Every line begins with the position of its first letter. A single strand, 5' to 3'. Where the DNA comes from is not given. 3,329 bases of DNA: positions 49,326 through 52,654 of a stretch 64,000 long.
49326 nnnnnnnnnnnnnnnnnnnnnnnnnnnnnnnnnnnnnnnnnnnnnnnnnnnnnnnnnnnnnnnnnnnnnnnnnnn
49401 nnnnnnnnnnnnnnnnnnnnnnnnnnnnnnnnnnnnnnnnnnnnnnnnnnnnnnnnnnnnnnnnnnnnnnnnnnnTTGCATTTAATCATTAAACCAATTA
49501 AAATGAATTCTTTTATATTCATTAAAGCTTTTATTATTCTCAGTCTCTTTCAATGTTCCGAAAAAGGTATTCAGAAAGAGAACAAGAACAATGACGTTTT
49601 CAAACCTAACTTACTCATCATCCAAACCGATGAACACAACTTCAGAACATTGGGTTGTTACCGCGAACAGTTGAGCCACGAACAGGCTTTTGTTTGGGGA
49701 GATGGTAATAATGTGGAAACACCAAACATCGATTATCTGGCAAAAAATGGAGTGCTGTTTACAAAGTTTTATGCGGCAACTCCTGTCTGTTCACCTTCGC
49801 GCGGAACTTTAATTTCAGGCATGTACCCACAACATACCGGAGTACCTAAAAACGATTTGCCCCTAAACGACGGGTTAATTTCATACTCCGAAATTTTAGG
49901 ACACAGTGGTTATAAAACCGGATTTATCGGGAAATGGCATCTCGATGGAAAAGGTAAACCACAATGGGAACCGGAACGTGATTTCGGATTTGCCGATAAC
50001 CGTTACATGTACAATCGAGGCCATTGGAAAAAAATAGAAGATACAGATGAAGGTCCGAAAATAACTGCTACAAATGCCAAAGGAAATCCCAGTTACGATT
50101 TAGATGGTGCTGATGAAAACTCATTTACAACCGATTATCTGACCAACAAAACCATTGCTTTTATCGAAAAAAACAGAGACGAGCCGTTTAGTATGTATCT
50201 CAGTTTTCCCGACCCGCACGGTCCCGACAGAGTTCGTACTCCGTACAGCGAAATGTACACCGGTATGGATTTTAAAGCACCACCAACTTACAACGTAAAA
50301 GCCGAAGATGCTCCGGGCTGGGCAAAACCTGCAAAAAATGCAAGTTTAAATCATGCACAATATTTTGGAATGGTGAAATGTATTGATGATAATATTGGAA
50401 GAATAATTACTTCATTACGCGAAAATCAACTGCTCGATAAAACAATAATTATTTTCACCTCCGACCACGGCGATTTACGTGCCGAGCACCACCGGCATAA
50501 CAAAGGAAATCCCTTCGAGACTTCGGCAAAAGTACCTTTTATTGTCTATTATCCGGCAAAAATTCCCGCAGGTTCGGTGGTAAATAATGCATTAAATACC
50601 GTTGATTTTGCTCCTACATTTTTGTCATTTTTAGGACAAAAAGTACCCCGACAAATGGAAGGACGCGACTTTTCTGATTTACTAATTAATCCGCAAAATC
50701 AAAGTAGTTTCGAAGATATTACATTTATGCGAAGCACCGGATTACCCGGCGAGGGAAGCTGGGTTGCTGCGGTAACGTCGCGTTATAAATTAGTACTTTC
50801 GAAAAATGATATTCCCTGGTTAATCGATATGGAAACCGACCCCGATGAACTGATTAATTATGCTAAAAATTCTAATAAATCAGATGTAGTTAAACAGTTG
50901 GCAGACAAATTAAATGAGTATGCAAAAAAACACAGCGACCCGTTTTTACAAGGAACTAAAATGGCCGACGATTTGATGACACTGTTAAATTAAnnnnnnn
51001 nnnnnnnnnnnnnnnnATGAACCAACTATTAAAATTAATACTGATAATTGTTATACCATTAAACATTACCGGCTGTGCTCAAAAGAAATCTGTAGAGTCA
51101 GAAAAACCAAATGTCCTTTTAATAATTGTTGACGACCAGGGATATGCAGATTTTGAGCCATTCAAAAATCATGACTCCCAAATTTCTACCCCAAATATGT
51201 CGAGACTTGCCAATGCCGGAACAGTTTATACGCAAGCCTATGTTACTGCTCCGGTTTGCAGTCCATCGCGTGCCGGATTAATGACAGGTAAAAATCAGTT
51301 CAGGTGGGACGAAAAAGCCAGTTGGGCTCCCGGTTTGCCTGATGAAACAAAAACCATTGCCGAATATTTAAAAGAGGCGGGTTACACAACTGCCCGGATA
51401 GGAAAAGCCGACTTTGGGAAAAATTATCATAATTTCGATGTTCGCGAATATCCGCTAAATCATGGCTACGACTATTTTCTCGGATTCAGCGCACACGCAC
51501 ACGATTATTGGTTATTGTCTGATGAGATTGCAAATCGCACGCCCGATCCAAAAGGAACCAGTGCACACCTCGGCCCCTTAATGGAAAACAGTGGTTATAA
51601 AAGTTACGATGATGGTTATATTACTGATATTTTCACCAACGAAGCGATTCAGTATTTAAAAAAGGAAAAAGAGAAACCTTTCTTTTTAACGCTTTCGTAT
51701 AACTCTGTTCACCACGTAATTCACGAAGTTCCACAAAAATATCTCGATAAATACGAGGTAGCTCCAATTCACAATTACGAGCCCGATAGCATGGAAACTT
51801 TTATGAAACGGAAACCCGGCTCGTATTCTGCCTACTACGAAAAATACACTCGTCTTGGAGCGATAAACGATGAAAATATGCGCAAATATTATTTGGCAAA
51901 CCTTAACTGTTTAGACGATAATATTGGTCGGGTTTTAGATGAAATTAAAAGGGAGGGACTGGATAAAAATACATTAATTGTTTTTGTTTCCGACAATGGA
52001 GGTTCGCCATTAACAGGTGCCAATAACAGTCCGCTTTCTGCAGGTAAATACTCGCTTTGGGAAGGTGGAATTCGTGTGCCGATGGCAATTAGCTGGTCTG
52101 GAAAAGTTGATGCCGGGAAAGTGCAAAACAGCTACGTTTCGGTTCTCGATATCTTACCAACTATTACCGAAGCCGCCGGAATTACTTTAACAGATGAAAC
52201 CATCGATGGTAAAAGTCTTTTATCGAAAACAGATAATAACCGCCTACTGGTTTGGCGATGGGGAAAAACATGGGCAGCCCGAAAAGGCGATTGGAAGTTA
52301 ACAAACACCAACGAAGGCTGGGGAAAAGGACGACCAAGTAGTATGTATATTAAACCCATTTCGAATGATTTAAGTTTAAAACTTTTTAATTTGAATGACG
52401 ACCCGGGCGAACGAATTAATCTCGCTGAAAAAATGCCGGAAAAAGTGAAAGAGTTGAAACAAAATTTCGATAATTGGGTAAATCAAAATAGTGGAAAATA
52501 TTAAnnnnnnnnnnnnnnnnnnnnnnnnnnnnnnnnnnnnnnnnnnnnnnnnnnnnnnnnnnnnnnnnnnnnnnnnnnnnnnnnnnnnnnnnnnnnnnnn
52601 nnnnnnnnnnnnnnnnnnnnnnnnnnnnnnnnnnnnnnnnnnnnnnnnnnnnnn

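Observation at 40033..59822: Sulfated-glycan PUL whose only candidate depolymerases are two unassigned beta-helix paralogues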

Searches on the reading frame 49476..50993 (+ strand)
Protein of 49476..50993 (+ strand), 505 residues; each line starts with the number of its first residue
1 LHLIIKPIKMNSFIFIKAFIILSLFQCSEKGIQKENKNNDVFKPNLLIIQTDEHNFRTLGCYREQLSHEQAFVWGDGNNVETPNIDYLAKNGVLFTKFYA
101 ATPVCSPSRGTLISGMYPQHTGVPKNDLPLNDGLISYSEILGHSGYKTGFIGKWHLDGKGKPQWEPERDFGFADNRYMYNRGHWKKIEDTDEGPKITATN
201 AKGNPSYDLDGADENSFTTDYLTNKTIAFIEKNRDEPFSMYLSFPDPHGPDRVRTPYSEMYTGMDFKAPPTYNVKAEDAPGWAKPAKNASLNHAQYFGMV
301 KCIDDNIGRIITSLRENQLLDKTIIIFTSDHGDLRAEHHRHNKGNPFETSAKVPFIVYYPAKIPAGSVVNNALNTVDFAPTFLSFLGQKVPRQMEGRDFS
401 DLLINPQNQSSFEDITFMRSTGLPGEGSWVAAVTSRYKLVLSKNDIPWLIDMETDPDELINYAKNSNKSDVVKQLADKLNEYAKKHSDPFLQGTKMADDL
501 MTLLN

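Call 3: search_protein_families(library=pfam, proteins=[window:49476-50993:+], max_evalue=0.01)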
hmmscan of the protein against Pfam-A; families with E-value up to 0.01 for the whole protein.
window:49476-50993:+ (505 aa): 4 families
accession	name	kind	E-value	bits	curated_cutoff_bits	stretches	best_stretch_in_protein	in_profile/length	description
PF00884.28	Sulfatase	-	6.1e-47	160.8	25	1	44-387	1-300/301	Sulfatase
PF16347.10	SGSH_C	-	1.7e-20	74.1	29.3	1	337-484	2-153/154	N-sulphoglucosamine sulphohydrolase, C-terminal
PF01663.27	Phosphodiest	-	3.7e-11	43.6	23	1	81-332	19-220/342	Type I phosphodiesterase / nucleotide pyrophosphatase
PF02995.22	DUF229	-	2.9e-06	26.7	25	1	295-360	305-368/496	Protein of unknown function (DUF229)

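Call 9: search_solved_structures(query=window:49476-50993:+, max_evalue=1e-20)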
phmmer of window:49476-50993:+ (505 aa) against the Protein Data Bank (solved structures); distinct sequences matched with E-value up to 1e-20: 48.
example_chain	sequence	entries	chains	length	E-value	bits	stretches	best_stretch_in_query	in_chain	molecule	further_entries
9ihk_D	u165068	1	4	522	2.3e-114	386.3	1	42-491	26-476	Sulfatase_S1_30A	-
9s03_A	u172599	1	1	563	1.1e-44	156.4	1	295-479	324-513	Putative sulfatase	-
5g2v_A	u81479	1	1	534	7.3e-43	150.4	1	295-488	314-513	N-ACETYLGLUCOSAMINE-6-SULFATASE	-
2qzu_A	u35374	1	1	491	1.7e-40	142.6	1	52-496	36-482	Putative sulfatase yidJ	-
4upi_A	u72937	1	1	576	5.2e-38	134.4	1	215-482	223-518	SULFATASE FAMILY PROTEIN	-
8di0_A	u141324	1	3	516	5.6e-38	134.3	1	34-496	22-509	Arylsulfatase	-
7stt_A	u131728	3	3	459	1.4e-37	133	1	77-466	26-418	N-acetylgalactosamine-6-sulfatase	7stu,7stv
7ebp_A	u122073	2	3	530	5.5e-36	127.7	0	294-489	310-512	Sulfatase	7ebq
9s8y_A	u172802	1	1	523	7.3e-36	127.3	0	294-489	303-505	Sulfatase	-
7p24_AAA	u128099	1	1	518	3.6e-35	125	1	295-490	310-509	Mucin-desulfating sulfatase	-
6bia_A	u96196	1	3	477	3.3e-34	121.9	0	77-267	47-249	Sulfatase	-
7lha_A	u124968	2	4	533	5.1e-34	121.2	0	295-415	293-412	Exo-L-galactose-6-sulfatase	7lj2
6b0k_A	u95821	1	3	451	1.6e-32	116.3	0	77-267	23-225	Iota-carrageenan sulfatase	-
6b0j_A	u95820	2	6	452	1.6e-32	116.3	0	77-267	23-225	Iota-carrageenan sulfatase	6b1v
4upl_A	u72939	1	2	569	4.5e-32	114.8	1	212-488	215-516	SULFATASE FAMILY PROTEIN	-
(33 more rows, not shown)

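Call 31: search_protein_families(library=ncbifam, proteins=[window:49476-50993:+], max_evalue=0.00001)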
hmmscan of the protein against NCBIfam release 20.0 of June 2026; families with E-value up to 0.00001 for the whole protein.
window:49476-50993:+ (505 aa): 6 families
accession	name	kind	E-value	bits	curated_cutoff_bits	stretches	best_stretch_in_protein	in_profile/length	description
NF010322.0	PRK13759.1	equivalog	4.9e-59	200.1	481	1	43-497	6-471/486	arylsulfatase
TIGR03417.1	chol_sulfatase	equivalog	4.3e-50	171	433.45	1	64-480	11-437/500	choline-sulfatase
NF045661.1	HdlasePehA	equivalog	3.4e-45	154.6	900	2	219-492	183-494/506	phosphoric/sulfuric ester hydrolase PehA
NF052527.1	Mn_arylsulf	exception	8.4e-38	130.5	850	2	213-496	174-465/479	manganese-dependent arylsulfatase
NF038282.1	LapC_YejM_PbgA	exception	1.3e-08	33.6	825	1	288-368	406-483/584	LPS biosynthesis-modulating metalloenzyme YejM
TIGR01307.1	pgm_bpd_ind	equivalog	2.2e-08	33.1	330.65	1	300-398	411-502/504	2,3-bisphosphoglycerate-independent phosphoglycerate mutase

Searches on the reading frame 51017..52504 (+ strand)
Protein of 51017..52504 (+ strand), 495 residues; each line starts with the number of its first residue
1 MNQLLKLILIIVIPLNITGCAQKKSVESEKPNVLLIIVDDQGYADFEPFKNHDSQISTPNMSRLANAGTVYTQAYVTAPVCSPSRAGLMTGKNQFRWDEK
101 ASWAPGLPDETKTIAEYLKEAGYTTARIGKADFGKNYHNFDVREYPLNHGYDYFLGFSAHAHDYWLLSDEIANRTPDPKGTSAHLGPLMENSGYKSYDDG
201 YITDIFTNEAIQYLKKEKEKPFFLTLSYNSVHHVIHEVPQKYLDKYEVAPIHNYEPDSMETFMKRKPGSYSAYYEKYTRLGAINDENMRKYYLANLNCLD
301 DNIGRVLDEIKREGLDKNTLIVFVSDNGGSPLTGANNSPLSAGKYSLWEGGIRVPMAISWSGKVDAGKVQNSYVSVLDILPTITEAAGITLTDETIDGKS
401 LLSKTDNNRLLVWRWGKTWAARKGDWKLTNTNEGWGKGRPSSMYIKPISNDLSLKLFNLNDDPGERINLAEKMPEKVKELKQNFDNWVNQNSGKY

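Call 3: search_protein_families(library=pfam, proteins=[window:51017-52504:+], max_evalue=0.01)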
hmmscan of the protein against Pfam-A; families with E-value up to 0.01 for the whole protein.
window:51017-52504:+ (495 aa): 4 families
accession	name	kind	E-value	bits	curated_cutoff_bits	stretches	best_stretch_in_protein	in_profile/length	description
PF00884.28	Sulfatase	-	1e-58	199.5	25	1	31-389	1-301/301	Sulfatase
PF01663.27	Phosphodiest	-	7.6e-09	36.1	23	1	208-351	142-248/342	Type I phosphodiesterase / nucleotide pyrophosphatase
PF16347.10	SGSH_C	-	2.9e-08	34.4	29.3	1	346-472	10-134/154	N-sulphoglucosamine sulphohydrolase, C-terminal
PF14707.11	Sulfatase_C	-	0.0032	18.5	30.9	1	417-485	13-90/127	C-terminal region of aryl-sulfatase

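Call 10: search_solved_structures(query=window:51017-52504:+, max_evalue=1e-20)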
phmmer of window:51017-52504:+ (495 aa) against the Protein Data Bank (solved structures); distinct sequences matched with E-value up to 1e-20: 62 (the best 60 are shown).
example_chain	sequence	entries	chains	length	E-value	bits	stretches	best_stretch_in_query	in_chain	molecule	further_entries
6prm_A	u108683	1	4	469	9e-57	196.1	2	19-240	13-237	exo-4S-kappa carrageenan S1 sulfatase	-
6psm_A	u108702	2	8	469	2.7e-55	191.2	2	19-240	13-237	exo-4S-kappa carrageenan S1 sulfatase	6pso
6bia_A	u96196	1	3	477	7.6e-52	179.8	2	27-235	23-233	Sulfatase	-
6b0j_A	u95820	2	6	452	1.4e-49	172.4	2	29-235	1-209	Iota-carrageenan sulfatase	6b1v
6b0k_A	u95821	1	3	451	1.4e-49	172.4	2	29-235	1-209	Iota-carrageenan sulfatase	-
9hh3_A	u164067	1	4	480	4.6e-49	170.7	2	28-234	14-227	Sulfatase, family S1-19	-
7stt_A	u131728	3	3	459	1.3e-47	165.8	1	28-490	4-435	N-acetylgalactosamine-6-sulfatase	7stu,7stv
9hh2_A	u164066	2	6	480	1.8e-47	165.4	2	28-234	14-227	Sulfatase, family S1-19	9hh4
9fo1_A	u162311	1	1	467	1.3e-44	156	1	287-487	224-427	k-carrageenan sulfatase S1_16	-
3ed4_A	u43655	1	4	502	1.2e-43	152.8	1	24-479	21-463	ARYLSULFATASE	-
9s8f_A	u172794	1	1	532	3.5e-42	148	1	288-484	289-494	Sulfatase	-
1fsu_A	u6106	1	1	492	4.2e-41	144.4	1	29-248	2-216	N-ACETYLGALACTOSAMINE-4-SULFATASE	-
7oza_AAA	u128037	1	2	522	8.6e-38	133.5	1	272-487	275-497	Putative secreted sulfatase ydeN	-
6uss_A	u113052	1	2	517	1.8e-37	132.5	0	273-493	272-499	Sulfatase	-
7ana_AAA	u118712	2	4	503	2.2e-37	132.1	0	291-479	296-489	N-acetylgalactosamine-6-sulfatase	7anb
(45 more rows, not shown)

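Call 31: search_protein_families(library=ncbifam, proteins=[window:51017-52504:+], max_evalue=0.00001)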
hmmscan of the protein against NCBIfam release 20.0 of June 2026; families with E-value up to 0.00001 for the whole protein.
window:51017-52504:+ (495 aa): 5 families
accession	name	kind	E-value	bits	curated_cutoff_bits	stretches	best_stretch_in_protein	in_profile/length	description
NF010322.0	PRK13759.1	equivalog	2.5e-54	184.6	481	1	26-482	2-451/486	arylsulfatase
TIGR03417.1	chol_sulfatase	equivalog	1e-42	146.7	433.45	1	30-481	2-430/500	choline-sulfatase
NF045661.1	HdlasePehA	equivalog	2.2e-32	112.4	900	1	30-414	2-401/506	phosphoric/sulfuric ester hydrolase PehA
NF052527.1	Mn_arylsulf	exception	2.2e-31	109.3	850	1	30-485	1-449/479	manganese-dependent arylsulfatase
NF053595.1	LptchSynLtaSGpos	equivalog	1.7e-07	30.2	970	1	284-416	423-554/626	lipoteichoic acid synthase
